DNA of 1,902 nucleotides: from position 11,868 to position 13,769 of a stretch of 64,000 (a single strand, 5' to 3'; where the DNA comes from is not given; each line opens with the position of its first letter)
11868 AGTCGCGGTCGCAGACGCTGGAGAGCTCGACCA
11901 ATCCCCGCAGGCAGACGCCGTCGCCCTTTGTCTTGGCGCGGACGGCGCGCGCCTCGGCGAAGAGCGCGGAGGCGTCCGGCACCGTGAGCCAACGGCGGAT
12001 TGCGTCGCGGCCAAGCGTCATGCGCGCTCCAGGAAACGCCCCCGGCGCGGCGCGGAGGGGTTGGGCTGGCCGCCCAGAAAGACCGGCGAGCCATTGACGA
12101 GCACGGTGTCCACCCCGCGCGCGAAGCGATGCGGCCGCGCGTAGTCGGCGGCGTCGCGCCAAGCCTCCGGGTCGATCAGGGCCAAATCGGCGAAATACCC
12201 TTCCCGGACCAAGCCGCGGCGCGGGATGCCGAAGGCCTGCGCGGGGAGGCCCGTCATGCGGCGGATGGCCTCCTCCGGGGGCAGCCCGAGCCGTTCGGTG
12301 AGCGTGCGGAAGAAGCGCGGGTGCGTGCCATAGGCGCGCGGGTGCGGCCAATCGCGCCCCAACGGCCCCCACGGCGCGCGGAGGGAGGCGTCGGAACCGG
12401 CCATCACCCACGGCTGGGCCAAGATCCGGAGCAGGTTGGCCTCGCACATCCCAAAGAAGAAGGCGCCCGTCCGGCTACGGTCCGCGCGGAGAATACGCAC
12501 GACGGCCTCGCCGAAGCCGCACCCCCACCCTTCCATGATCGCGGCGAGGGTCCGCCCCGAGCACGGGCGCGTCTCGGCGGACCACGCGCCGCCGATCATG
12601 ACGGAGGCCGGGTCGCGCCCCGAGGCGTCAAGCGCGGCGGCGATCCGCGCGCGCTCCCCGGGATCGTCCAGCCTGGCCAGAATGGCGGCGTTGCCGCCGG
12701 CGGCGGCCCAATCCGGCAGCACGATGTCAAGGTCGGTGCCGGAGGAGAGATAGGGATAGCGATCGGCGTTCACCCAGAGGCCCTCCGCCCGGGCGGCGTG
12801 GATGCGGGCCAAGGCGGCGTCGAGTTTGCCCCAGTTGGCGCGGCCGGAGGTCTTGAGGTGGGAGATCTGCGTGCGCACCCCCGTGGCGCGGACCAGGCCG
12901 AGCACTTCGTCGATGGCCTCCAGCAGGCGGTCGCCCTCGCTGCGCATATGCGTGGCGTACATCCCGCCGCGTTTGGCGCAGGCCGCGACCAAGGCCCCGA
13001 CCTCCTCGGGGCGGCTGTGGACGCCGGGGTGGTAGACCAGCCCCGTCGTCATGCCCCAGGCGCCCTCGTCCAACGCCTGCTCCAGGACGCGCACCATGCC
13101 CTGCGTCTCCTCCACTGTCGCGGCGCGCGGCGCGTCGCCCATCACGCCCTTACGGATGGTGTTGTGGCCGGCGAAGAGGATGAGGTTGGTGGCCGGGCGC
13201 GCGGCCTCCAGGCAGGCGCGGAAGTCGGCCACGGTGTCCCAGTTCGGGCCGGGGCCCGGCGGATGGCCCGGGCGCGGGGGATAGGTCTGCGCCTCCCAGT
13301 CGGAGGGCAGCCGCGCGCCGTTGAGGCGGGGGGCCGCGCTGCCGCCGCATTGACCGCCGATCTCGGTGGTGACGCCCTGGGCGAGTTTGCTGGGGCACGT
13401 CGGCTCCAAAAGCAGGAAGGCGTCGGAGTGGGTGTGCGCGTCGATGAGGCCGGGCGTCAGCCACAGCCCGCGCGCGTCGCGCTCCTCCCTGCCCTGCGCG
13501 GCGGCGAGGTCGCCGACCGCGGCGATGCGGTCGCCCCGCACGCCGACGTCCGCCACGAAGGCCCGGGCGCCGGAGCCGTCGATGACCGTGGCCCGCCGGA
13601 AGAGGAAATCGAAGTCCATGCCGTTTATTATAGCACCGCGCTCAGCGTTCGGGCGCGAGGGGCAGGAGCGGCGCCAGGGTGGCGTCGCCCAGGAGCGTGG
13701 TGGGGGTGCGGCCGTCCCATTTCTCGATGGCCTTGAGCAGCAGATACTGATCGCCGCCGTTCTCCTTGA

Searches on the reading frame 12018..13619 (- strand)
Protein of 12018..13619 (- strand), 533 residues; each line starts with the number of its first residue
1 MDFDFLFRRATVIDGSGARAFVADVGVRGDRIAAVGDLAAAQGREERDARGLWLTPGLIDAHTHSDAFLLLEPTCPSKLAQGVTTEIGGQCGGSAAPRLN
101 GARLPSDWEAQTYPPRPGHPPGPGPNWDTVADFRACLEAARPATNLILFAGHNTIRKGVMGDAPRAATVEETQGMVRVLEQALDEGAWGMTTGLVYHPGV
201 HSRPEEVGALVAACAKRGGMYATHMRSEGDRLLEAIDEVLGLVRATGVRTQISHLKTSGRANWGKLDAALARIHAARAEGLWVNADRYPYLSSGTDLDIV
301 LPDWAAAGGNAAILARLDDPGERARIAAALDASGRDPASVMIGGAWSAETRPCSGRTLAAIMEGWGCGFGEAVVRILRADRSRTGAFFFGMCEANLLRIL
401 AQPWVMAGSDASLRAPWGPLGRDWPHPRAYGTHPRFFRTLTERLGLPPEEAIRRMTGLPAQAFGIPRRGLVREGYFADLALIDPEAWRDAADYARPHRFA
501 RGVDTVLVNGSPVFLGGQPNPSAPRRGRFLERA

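Call 80: search_protein_families(library=pfam, proteins=[window:12018-13619:-], max_evalue=0.00001)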
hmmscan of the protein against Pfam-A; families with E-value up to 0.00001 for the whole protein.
window:12018-13619:- (533 aa): 2 families
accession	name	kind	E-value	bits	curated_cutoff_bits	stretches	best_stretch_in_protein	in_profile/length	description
PF07969.17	Amidohydro_3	-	8.4e-25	88.6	29.7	2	399-514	362-472/472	Amidohydrolase family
PF01979.26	Amidohydro_1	-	3.3e-13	50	25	1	441-511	276-343/345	Amidohydrolase family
